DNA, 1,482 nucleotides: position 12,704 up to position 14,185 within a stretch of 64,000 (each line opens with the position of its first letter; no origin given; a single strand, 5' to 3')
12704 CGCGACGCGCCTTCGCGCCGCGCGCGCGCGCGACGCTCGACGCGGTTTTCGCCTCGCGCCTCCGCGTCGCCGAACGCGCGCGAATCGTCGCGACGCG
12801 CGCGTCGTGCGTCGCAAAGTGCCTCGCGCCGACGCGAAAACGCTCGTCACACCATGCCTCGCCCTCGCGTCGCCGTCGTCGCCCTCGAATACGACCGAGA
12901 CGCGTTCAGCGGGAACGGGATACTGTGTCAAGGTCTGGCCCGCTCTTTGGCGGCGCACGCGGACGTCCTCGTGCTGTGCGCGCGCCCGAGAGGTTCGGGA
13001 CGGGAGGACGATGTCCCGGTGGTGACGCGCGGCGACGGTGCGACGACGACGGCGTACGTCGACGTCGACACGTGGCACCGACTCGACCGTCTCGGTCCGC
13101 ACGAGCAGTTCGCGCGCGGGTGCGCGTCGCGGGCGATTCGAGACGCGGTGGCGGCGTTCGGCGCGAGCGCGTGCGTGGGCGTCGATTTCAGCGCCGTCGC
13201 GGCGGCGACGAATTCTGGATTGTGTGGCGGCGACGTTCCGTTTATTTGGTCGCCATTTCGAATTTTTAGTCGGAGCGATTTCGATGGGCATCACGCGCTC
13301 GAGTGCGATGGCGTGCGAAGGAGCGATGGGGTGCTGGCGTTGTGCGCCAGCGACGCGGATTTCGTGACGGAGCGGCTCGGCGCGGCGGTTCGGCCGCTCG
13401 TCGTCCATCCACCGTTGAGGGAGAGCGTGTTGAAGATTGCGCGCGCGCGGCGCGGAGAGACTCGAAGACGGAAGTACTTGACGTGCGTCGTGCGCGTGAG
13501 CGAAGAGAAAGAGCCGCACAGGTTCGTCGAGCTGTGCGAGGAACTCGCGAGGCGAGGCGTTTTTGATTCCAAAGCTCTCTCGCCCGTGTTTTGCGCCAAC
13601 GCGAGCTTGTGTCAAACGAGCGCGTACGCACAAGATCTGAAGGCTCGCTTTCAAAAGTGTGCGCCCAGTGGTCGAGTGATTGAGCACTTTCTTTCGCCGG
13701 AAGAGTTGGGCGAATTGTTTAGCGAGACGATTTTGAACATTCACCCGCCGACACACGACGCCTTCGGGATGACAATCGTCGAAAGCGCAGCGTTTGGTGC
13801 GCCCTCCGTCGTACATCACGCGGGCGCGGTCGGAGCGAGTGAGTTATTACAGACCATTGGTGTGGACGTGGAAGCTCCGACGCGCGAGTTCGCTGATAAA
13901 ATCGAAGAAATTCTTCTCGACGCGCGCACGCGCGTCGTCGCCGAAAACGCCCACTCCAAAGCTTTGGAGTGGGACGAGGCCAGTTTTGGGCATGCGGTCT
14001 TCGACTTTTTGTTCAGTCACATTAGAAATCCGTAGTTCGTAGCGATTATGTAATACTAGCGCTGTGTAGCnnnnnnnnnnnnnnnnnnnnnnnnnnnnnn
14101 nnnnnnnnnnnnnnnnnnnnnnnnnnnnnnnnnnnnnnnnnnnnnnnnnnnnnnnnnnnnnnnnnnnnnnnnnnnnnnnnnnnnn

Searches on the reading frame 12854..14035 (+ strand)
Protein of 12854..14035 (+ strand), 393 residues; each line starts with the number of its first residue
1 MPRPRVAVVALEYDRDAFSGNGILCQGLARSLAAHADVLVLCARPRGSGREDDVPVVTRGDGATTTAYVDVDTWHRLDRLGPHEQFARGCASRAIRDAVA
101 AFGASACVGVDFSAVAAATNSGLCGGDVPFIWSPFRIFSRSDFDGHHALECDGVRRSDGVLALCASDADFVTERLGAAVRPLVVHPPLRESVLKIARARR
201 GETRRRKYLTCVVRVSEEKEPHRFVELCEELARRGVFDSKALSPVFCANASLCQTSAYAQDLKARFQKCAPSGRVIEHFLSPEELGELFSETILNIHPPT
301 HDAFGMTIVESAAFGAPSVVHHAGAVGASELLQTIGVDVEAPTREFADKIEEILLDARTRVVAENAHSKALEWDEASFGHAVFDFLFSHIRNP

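Call 4: search_protein_families(library=pfam, proteins=[window:12854-14035:+], max_evalue=1)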
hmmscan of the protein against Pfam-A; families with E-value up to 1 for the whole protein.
window:12854-14035:+ (393 aa): 4 families
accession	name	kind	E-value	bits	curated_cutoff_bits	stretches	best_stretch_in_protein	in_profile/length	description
PF00534.26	Glycos_transf_1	-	4.9e-09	36.4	26.4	1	199-361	8-163/172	Glycosyl transferases group 1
PF13692.12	Glyco_trans_1_4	-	3.7e-05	24.4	27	1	260-355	47-141/142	Glycosyl transferases group 1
PF13579.12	Glyco_trans_4_4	-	0.0044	17.8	29.7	1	26-186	8-156/158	Glycosyl transferase 4-like domain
PF20706.3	GT4-conflict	-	0.013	14.9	26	1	277-337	267-324/385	Family 4 Glycosyltransferase in conflict systems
